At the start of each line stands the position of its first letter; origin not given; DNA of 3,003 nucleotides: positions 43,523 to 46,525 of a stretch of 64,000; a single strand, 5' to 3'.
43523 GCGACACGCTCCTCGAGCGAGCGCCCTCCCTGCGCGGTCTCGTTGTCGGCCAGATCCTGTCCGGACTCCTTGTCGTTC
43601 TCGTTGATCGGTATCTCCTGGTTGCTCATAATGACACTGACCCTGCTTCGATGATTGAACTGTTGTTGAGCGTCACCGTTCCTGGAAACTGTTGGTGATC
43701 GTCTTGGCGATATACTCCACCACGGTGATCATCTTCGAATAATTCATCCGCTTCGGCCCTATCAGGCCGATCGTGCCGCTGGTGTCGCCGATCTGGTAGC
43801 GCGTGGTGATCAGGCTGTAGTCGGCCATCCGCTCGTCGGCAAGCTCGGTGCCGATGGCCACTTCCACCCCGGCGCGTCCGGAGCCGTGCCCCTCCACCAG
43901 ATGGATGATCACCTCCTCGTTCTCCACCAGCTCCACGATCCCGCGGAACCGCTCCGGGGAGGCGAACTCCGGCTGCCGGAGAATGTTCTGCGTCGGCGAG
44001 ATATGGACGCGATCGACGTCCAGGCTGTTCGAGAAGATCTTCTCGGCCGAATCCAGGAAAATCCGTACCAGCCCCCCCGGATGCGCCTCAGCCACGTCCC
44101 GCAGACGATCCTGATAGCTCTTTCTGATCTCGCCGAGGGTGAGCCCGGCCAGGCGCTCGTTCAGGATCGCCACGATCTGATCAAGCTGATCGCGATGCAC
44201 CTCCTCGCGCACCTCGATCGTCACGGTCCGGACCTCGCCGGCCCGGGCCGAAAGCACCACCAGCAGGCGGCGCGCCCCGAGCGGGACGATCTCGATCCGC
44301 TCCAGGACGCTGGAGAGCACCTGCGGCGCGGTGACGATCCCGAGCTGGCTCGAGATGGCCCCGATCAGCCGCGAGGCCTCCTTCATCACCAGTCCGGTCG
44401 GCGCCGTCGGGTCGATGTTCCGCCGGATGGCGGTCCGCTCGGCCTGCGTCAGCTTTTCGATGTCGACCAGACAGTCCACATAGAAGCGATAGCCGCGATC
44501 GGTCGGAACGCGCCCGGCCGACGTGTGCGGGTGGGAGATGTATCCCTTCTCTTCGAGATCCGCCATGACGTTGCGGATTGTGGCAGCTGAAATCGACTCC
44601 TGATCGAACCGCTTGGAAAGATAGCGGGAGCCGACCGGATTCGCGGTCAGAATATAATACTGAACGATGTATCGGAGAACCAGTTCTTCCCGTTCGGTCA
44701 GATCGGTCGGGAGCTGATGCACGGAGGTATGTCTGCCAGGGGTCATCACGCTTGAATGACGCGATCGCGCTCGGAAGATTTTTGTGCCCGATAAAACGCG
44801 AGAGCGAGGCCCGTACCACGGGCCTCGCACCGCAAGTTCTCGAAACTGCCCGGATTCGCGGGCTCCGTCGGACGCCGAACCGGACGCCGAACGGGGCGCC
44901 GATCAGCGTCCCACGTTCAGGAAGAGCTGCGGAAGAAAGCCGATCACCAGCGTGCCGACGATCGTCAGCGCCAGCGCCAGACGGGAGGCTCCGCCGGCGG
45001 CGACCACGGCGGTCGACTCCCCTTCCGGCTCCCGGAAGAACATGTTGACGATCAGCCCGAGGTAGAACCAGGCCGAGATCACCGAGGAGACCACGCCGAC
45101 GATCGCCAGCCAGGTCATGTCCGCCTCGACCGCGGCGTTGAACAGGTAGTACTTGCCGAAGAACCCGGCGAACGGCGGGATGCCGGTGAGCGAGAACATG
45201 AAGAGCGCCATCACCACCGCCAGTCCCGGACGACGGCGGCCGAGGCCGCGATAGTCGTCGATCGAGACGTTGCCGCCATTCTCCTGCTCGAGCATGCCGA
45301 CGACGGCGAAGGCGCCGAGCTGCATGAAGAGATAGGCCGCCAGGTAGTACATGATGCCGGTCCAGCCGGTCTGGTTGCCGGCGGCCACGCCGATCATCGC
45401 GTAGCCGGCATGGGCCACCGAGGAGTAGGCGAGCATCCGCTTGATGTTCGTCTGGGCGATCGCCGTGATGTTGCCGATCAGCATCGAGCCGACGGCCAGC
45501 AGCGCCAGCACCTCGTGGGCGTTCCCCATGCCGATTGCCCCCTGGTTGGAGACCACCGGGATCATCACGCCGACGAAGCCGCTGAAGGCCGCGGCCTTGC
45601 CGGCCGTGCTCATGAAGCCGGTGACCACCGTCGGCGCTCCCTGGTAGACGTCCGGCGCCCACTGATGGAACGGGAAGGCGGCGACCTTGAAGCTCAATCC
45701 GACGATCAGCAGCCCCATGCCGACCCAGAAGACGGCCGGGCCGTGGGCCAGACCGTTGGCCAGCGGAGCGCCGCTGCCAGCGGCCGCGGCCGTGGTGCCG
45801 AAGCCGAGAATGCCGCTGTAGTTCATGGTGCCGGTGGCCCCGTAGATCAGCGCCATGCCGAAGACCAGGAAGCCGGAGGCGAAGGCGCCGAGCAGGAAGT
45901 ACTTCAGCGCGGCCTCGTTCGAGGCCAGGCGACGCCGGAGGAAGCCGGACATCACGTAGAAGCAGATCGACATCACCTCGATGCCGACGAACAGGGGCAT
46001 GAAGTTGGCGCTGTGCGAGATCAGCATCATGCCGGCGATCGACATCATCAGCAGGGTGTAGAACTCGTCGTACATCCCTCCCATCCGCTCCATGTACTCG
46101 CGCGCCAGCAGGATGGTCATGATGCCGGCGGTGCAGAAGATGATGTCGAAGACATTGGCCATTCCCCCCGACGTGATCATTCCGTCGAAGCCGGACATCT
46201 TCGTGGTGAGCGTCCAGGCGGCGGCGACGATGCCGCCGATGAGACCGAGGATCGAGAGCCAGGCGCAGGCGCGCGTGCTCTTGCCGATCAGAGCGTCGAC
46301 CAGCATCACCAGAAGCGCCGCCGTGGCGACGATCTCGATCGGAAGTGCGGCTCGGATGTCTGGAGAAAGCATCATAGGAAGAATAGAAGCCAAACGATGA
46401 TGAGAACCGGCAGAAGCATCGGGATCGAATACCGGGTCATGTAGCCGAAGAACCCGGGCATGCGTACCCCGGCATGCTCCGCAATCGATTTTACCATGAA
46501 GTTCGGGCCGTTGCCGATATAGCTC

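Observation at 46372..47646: Ion-transporter-superfamily permease translationally coupled between nuoM and nuoN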

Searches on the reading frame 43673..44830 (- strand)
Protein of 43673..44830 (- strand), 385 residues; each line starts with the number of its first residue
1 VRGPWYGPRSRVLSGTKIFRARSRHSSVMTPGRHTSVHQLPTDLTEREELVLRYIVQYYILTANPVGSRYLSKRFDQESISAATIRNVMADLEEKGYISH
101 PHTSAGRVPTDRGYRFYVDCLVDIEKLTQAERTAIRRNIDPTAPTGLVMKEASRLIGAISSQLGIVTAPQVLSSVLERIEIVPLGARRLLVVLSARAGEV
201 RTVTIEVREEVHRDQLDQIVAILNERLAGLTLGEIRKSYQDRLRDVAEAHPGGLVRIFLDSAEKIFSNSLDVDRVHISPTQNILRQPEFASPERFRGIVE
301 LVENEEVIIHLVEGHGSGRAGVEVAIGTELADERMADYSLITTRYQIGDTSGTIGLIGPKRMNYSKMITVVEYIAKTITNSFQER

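Call 6: search_protein_families(library=pfam, proteins=[window:43673-44830:-])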
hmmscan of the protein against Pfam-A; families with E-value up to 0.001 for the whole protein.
window:43673-44830:- (385 aa): 1 family
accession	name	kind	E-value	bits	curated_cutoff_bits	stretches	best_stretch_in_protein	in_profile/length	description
PF01628.27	HrcA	-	1.1e-53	182.9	22.2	1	148-368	3-215/215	HrcA protein C terminal domain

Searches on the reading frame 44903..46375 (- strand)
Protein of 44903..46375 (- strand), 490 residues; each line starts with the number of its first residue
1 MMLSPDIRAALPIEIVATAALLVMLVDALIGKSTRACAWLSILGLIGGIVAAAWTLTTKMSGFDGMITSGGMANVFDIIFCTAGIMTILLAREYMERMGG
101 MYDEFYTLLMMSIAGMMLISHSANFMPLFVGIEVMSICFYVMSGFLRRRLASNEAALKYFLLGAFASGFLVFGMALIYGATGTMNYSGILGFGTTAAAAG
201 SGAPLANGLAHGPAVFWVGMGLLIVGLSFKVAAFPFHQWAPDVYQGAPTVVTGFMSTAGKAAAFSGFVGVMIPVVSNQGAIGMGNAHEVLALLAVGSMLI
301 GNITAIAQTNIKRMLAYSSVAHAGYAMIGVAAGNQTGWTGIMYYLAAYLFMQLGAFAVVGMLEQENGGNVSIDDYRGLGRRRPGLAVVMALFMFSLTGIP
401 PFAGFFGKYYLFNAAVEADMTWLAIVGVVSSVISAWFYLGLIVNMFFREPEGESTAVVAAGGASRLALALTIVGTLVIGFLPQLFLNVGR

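Call 6: search_protein_families(library=pfam, proteins=[window:44903-46375:-])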
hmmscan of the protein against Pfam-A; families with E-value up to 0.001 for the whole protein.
window:44903-46375:- (490 aa): 1 family
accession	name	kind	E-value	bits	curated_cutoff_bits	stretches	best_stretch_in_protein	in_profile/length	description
PF00361.26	Proton_antipo_M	-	1.2e-73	248.3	21.5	1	122-434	1-294/294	NADH:quinone oxidoreductase/Mrp antiporter, TM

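Call 7: search_protein_families(library=ncbifam, proteins=[window:44903-46375:-])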
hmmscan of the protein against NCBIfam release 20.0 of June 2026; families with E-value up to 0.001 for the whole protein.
window:44903-46375:- (490 aa): 73 families (the best 25 are shown)
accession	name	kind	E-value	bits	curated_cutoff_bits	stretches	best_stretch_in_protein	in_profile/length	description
TIGR01770.1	NDH_I_N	subfamily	9.4e-127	423.8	332.6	1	9-485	3-471/472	NADH-quinone oxidoreductase subunit NuoN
NF004441.0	PRK05777.1-4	equivalog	4.7e-123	411.6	477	1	96-488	138-515/524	NADH-quinone oxidoreductase subunit NuoN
NF004440.0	PRK05777.1-3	equivalog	3.6e-117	392.2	519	1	2-473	3-456/477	NADH-quinone oxidoreductase subunit NuoN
NF004442.0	PRK05777.1-5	equivalog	3.2e-113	379.3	523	1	3-488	4-473/483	NADH-quinone oxidoreductase subunit NuoN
NF002701.0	PRK02504.1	equivalog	5.3e-97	325.4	569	1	8-459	13-447/513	NAD(P)H-quinone oxidoreductase subunit N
NF004446.0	PRK05777.2-4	equivalog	2.5e-93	313.9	590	1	7-485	11-487/502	NADH-quinone oxidoreductase subunit NuoN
NF004439.0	PRK05777.1-1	equivalog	8.2e-85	285.5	531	1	7-487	8-476/485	NADH-quinone oxidoreductase subunit NuoN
NF004444.0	PRK05777.2-2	equivalog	6.3e-81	272.9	496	1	7-482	14-480/496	NADH-quinone oxidoreductase subunit NuoN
NF004445.0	PRK05777.2-3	equivalog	1.7e-79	268.1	408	1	3-479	3-468/475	NADH-quinone oxidoreductase subunit NuoN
NF004443.0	PRK05777.2-1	equivalog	1.3e-67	229.2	626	1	10-485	14-484/506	NADH-quinone oxidoreductase subunit NuoN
NF004447.0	PRK05777.2-5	equivalog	4e-63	214.1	547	1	18-452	12-428/458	NADH-quinone oxidoreductase subunit NuoN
NF006241.0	PRK08377.1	equivalog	4.2e-50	171.2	645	1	84-488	92-469/494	NADH dehydrogenase subunit N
NF004448.0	PRK05777.2-6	equivalog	2.8e-46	158.5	869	1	7-451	15-447/492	NADH-quinone oxidoreductase subunit NuoN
TIGR01972.1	NDH_I_M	subfamily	1.3e-42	146.2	263.8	1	84-488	88-474/486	NADH-quinone oxidoreductase subunit M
NF006419.0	PRK08668.1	equivalog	7.8e-42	143.8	617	1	19-487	17-472/613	NADH dehydrogenase subunit M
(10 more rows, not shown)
